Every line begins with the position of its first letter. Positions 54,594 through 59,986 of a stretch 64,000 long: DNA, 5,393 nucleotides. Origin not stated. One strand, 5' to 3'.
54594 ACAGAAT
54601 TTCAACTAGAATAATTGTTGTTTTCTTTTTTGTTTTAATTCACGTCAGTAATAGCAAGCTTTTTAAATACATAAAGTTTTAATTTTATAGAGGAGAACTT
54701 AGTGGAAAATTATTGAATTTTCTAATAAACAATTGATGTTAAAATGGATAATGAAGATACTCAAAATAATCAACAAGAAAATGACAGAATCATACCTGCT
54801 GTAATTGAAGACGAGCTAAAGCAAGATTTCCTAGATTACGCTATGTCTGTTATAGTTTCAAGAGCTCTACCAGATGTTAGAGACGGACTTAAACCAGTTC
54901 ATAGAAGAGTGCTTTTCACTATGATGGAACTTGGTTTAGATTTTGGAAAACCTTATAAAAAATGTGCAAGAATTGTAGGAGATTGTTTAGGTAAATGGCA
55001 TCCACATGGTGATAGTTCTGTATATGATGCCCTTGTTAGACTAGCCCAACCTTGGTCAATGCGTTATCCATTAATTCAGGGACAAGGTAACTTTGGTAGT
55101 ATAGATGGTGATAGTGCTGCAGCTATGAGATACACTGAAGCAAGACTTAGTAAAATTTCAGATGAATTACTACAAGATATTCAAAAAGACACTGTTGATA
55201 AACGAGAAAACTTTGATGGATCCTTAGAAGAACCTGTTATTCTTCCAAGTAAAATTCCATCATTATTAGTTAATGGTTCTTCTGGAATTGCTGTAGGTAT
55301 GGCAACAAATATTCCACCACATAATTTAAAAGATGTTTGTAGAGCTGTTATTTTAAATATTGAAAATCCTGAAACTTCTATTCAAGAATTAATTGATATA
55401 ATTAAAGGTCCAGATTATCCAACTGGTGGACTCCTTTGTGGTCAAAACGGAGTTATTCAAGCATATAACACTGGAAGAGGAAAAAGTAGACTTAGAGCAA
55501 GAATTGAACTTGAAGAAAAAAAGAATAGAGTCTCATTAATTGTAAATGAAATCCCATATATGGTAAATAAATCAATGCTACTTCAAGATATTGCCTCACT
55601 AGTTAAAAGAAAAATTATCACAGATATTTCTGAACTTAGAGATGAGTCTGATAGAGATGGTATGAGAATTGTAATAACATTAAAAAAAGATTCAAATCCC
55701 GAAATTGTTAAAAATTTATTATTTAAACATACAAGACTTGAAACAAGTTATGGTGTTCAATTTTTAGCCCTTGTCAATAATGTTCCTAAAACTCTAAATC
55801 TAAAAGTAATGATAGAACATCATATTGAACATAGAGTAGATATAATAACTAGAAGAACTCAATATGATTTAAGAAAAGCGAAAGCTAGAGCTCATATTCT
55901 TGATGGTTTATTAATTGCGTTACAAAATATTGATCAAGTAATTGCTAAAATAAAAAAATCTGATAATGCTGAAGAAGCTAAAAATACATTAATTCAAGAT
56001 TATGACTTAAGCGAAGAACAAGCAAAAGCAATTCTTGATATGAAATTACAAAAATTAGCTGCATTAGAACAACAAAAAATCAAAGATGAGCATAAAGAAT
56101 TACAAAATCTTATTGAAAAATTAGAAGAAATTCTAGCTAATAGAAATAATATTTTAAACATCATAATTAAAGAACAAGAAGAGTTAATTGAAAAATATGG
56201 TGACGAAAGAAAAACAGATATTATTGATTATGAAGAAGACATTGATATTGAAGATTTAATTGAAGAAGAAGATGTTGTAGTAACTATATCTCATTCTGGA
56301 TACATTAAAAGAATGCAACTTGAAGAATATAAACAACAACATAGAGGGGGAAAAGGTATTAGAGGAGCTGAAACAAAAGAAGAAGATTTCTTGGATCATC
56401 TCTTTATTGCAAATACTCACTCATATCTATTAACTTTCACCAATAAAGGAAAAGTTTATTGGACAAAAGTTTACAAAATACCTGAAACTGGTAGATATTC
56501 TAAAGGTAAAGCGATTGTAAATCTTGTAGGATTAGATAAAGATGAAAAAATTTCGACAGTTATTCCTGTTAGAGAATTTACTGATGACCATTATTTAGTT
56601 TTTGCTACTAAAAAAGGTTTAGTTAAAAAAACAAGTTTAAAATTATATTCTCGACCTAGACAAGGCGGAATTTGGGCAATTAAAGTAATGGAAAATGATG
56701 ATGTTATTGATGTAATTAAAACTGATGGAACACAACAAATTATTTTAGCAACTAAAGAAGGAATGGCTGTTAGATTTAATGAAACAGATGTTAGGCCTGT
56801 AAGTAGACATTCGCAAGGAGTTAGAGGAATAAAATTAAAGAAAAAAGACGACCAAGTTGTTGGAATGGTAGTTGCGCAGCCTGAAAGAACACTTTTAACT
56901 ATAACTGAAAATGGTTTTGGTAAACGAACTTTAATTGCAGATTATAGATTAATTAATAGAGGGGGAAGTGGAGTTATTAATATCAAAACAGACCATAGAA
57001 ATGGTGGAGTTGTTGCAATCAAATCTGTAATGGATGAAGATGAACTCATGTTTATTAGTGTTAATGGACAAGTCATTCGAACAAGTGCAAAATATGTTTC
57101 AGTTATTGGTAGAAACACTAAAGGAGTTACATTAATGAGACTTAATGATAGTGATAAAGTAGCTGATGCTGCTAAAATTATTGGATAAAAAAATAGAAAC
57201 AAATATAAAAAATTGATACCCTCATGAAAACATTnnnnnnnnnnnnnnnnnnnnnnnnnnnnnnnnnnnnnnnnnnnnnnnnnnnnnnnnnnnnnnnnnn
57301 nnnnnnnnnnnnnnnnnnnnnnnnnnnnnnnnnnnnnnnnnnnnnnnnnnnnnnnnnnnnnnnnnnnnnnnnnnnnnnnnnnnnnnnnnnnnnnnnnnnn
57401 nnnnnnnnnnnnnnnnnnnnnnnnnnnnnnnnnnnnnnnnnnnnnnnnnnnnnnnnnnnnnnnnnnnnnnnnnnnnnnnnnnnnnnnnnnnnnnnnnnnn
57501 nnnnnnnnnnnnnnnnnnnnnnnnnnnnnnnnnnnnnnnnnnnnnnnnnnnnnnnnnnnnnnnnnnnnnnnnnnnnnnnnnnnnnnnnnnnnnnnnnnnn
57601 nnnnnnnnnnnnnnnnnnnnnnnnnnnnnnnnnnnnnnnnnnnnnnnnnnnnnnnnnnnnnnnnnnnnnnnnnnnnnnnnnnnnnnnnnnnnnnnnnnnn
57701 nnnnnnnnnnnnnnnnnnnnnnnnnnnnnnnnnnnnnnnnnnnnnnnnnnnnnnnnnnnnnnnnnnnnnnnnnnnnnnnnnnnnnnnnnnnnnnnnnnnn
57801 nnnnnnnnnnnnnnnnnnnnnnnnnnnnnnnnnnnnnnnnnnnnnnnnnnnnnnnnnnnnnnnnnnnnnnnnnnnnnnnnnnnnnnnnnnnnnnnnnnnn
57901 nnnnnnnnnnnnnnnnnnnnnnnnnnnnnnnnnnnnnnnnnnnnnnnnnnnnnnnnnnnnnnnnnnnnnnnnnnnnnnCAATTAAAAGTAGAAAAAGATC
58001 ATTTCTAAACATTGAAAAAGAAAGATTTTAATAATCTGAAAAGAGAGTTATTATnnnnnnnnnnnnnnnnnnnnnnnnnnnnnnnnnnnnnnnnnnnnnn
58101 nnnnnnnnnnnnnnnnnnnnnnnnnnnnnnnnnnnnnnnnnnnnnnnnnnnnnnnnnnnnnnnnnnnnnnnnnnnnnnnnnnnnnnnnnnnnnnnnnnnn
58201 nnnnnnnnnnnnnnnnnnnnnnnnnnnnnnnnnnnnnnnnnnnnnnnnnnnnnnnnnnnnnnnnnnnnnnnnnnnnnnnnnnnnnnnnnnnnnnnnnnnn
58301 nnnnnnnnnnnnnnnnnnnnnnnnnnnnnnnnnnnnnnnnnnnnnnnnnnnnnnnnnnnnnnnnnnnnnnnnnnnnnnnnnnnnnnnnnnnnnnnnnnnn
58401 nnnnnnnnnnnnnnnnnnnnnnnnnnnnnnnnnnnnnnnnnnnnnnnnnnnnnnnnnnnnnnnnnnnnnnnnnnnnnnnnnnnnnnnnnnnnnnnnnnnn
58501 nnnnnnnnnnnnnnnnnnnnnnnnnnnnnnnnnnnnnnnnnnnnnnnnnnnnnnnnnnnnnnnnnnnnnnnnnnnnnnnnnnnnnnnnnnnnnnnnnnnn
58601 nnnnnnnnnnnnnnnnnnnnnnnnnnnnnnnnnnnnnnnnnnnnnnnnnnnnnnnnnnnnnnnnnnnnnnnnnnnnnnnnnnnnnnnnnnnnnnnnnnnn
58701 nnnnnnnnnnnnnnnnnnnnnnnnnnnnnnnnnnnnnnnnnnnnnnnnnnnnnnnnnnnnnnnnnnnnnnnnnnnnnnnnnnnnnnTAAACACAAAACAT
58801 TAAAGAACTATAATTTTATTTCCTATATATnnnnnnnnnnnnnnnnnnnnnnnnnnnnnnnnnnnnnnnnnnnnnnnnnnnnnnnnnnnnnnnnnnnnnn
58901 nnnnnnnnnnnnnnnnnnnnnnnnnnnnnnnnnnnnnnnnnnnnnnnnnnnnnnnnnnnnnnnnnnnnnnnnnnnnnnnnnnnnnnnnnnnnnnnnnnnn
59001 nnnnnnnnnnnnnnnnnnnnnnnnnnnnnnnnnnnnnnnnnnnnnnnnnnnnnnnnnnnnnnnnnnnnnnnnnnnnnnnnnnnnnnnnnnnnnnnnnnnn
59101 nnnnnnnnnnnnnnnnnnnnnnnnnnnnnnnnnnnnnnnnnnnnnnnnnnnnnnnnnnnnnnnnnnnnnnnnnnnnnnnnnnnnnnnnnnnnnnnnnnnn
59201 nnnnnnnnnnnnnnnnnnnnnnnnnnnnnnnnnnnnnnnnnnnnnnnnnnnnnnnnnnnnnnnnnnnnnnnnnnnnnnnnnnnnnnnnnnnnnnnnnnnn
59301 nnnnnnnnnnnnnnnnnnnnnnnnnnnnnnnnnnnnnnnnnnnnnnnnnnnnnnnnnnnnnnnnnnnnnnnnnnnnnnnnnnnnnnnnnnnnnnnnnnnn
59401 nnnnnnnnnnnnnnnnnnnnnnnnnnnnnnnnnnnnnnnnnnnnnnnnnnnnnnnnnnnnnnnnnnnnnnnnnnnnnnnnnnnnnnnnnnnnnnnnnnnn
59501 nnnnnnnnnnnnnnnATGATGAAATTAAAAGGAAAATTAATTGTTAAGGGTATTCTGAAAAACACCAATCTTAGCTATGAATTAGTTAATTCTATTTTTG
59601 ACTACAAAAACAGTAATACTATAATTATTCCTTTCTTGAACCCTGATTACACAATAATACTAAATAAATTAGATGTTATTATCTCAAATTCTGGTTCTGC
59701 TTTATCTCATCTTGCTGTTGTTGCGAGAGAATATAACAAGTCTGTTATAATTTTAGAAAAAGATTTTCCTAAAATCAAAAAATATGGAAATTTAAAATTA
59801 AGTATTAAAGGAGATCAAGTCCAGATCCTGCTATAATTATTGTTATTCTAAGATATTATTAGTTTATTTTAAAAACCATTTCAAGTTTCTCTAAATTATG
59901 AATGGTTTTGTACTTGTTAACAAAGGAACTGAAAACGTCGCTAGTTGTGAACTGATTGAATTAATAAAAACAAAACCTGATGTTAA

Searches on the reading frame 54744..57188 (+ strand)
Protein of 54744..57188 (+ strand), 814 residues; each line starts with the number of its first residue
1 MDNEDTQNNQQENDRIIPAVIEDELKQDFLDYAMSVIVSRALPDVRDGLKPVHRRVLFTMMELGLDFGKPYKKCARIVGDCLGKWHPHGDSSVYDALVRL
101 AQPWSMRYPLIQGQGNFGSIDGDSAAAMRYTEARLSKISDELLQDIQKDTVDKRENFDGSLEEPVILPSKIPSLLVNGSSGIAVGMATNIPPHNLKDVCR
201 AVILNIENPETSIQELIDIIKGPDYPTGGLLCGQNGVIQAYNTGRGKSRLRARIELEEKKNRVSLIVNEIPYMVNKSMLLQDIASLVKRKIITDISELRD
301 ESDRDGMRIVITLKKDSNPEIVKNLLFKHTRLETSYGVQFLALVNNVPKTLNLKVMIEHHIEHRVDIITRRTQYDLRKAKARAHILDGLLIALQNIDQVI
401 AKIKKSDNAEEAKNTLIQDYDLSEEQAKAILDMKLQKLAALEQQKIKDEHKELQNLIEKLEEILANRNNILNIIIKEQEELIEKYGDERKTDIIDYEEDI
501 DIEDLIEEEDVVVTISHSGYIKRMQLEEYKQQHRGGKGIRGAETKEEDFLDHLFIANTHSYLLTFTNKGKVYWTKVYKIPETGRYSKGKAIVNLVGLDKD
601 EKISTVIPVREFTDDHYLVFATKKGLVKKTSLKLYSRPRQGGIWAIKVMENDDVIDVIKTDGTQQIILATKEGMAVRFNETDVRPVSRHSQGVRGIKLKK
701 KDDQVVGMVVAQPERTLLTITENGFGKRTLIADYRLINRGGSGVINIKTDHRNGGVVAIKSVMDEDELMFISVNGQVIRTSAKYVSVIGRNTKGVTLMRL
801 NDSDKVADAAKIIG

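Call 10: search_protein_families(library=pfam, proteins=[window:54744-57188:+], max_evalue=0.001)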
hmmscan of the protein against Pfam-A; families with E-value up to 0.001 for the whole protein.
window:54744-57188:+ (814 aa): 3 families
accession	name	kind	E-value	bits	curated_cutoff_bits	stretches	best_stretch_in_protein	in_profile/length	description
PF00521.26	DNA_topoisoIV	-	7.9e-163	542.7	31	1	40-477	1-430/432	DNA gyrase/topoisomerase IV, subunit A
PF03989.18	DNA_gyraseA_C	-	3.3e-70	231.8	27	6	561-609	2-47/48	DNA gyrase C-terminal domain, beta-propeller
PF14223.13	Retrotran_gag_2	-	3.3e-05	23.9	27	1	369-463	28-116/172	gag-polypeptide of LTR copia-type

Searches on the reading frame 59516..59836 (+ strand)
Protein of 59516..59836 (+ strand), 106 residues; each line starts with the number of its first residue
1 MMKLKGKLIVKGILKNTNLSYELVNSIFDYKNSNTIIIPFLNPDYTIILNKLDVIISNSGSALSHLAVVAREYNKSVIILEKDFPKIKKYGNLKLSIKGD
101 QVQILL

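Call 24: search_protein_families(library=pfam, proteins=[window:59516-59836:+], max_evalue=0.001)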
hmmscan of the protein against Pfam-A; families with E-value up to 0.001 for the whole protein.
window:59516-59836:+ (106 aa): 1 family
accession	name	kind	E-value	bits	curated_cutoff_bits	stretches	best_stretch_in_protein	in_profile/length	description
PF00391.29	PEP-utilizers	-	7.9e-09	35.4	23.1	1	36-100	7-70/72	PEP-utilising enzyme, mobile domain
